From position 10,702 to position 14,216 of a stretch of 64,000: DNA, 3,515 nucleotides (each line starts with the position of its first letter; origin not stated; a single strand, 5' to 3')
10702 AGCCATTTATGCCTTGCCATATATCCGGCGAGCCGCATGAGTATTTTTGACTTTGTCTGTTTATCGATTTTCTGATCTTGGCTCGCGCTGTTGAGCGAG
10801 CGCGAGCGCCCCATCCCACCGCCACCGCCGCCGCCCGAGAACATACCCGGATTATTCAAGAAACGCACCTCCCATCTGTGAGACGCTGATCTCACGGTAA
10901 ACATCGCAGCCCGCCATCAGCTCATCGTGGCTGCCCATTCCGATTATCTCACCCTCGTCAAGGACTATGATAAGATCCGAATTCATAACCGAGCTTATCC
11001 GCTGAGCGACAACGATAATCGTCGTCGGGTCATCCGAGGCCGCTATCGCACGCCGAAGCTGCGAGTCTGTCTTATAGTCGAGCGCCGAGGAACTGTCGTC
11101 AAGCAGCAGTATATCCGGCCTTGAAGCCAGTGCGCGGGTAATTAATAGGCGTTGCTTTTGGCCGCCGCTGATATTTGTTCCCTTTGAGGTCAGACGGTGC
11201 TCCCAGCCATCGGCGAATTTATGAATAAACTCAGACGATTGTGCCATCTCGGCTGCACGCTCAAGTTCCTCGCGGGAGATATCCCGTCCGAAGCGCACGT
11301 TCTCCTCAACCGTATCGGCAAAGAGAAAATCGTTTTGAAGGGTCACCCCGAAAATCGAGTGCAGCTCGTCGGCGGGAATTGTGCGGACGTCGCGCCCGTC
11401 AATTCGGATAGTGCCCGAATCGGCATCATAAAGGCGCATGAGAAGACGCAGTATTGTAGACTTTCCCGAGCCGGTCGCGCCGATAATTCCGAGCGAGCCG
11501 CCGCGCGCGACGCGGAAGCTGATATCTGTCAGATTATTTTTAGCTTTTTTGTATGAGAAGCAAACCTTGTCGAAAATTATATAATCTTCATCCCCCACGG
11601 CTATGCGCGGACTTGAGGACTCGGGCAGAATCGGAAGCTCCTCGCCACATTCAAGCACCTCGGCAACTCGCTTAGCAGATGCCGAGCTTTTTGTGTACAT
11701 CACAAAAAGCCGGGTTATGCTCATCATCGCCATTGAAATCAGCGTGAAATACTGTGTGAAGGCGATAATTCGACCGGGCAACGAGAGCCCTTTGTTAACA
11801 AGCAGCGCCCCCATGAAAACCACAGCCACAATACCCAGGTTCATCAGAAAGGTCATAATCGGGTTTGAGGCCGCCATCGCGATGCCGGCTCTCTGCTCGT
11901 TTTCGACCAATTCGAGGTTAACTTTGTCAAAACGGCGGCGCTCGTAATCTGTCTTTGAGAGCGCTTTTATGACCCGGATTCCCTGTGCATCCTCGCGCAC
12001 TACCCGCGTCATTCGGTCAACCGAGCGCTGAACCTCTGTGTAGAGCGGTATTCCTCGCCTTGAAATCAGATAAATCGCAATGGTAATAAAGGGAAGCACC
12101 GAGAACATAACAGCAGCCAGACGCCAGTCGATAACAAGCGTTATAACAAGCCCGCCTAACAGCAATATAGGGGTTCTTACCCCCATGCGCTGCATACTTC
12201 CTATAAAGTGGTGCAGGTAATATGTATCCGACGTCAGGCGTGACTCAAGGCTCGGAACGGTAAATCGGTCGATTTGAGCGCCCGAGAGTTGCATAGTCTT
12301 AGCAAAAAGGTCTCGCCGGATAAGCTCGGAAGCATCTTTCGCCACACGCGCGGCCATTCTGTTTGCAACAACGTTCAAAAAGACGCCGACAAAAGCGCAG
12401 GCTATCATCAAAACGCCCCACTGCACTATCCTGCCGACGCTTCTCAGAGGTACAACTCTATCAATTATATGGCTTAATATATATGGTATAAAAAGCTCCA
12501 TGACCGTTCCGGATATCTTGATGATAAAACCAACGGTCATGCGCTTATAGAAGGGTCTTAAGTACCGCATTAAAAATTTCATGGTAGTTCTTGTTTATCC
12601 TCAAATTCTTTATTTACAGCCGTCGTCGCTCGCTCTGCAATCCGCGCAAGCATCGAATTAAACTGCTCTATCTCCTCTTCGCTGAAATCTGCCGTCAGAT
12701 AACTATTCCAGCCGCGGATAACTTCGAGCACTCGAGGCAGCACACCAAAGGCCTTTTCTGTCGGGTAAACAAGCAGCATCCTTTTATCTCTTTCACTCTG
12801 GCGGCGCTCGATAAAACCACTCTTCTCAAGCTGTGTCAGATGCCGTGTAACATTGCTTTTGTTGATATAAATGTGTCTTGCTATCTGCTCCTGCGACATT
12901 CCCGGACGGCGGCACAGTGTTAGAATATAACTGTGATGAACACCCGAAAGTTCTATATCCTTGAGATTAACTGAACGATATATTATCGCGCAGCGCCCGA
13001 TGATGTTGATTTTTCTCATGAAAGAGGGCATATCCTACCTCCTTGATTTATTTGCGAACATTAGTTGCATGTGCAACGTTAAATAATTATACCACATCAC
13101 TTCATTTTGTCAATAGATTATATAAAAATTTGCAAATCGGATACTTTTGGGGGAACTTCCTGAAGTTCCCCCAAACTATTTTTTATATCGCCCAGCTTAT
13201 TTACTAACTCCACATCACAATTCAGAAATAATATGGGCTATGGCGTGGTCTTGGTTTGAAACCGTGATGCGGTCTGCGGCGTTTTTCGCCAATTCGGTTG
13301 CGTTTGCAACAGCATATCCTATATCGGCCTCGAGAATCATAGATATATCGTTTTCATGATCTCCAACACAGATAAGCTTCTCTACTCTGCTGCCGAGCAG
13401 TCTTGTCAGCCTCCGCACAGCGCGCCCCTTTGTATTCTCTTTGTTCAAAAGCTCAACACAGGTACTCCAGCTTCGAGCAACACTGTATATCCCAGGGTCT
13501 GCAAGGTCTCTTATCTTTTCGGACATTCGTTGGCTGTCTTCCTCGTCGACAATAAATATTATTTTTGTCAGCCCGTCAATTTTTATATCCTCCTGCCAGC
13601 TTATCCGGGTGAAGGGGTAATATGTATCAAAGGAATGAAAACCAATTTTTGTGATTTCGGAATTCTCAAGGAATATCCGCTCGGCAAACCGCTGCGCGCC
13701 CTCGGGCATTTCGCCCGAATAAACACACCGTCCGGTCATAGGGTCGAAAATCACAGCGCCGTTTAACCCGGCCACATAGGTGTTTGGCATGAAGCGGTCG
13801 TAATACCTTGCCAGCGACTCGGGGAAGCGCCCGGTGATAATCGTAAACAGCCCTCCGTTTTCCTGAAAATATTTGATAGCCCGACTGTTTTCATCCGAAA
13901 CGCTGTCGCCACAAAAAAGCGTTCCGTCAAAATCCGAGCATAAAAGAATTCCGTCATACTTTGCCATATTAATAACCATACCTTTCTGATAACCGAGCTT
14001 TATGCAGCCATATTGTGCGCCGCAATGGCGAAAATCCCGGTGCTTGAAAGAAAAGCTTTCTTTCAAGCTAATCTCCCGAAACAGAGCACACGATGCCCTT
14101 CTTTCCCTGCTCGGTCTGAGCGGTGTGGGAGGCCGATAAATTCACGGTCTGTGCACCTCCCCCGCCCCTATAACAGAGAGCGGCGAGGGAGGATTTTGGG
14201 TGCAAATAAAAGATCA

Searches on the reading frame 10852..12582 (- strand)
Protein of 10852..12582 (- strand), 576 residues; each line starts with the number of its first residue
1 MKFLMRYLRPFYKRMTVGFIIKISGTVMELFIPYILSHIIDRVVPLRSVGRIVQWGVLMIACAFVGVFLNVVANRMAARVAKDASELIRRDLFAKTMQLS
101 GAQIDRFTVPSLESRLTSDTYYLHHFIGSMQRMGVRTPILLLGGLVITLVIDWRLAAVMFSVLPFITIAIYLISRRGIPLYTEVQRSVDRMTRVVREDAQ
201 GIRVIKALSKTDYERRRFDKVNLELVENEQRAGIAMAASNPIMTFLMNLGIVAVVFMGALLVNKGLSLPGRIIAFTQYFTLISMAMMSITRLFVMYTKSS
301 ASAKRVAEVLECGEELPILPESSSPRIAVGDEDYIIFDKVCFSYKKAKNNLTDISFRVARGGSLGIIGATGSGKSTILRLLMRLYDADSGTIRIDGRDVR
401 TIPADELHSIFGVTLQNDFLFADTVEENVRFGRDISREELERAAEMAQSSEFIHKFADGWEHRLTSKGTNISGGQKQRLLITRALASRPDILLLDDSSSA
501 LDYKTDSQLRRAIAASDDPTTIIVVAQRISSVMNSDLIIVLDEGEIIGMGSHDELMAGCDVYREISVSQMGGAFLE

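Call 71: search_protein_families(library=pfam, proteins=[window:10852-12582:-], max_evalue=0.001)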
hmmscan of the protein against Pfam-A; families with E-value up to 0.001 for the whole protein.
window:10852-12582:- (576 aa): 6 families
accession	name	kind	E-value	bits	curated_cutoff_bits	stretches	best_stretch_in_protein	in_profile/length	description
PF00664.28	ABC_membrane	-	8.2e-45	154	28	1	16-286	2-274/274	ABC transporter transmembrane region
PF00005.33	ABC_tran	-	1.6e-28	100.5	25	1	351-497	1-135/137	ABC transporter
PF13191.12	AAA_16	-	6.9e-05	23.8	32.6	1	357-467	18-104/167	AAA ATPase domain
PF13401.12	AAA_22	-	0.00024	21.8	27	0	362-466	6-64/130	AAA domain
PF25199.1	nSTAND_NTPase5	-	0.0004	20.7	34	0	364-435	44-115/145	Novel STAND NTPase 5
PF02463.25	SMC_N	-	0.00069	19.5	40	0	387-537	106-207/220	RecF/RecN/SMC N terminal domain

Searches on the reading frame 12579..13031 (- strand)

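Call 71: search_protein_families(library=pfam, proteins=[window:12579-13031:-], max_evalue=0.001)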
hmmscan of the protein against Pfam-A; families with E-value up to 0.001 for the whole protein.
window:12579-13031:- (150 aa): 12 families
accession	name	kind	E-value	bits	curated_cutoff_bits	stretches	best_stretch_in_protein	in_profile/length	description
PF01047.28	MarR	-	3.9e-16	59.1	24.6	1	32-84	5-57/59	MarR family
PF12802.13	MarR_2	-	2.8e-13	50.2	27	1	28-84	3-60/61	MarR family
PF13412.12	HTH_24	-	6.3e-08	32.5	21.9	1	38-75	11-48/48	Winged helix-turn-helix DNA-binding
PF22381.2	Staph_reg_Sar_Rot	-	2.6e-06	27.9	27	1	46-94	32-78/85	Transcriptional regulator SarA/Rot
PF12840.13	HTH_20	-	3.5e-06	27.3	27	1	36-77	9-51/51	Helix-turn-helix domain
PF01022.26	HTH_5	-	3.9e-06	27.1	22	1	39-75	11-46/47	Bacterial regulatory protein, arsR family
PF13545.12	HTH_Crp_2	-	1.2e-05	25.6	27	1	44-77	22-56/70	Crp-like helix-turn-helix domain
PF13463.12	HTH_27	-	1.3e-05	25.8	22.2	1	41-94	15-68/68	Winged helix DNA-binding domain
PF09339.16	HTH_IclR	-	1.9e-05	24.8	22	1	42-77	16-51/52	IclR helix-turn-helix domain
PF01978.25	TrmB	-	2.6e-05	24.4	25.6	1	35-82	13-59/68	Sugar-specific transcriptional regulator TrmB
PF25212.1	HVO_A0114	-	4.4e-05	23.6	27.6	1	38-89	30-81/84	HVO_A0114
PF13730.12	HTH_36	-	0.0004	20.6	25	1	36-74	11-55/55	Helix-turn-helix domain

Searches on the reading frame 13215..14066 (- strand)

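Call 71: search_protein_families(library=pfam, proteins=[window:13215-14066:-], max_evalue=0.001)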
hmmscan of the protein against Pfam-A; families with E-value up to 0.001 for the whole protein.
window:13215-14066:- (283 aa): 4 families
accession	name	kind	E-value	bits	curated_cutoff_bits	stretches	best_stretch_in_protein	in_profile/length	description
PF08282.18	Hydrolase_3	-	1.8e-43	149.6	20.9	1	42-280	1-255/255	haloacid dehalogenase-like hydrolase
PF05116.19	S6PP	-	1.1e-10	42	20.3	1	166-271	117-231/247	Sucrose-6F-phosphate phosphohydrolase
PF00702.32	Hydrolase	-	0.00019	22.3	26.4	0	191-248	135-191/191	haloacid dehalogenase-like hydrolase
PF12710.13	HAD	-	0.00067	20.6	27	0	210-243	148-187/189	haloacid dehalogenase-like hydrolase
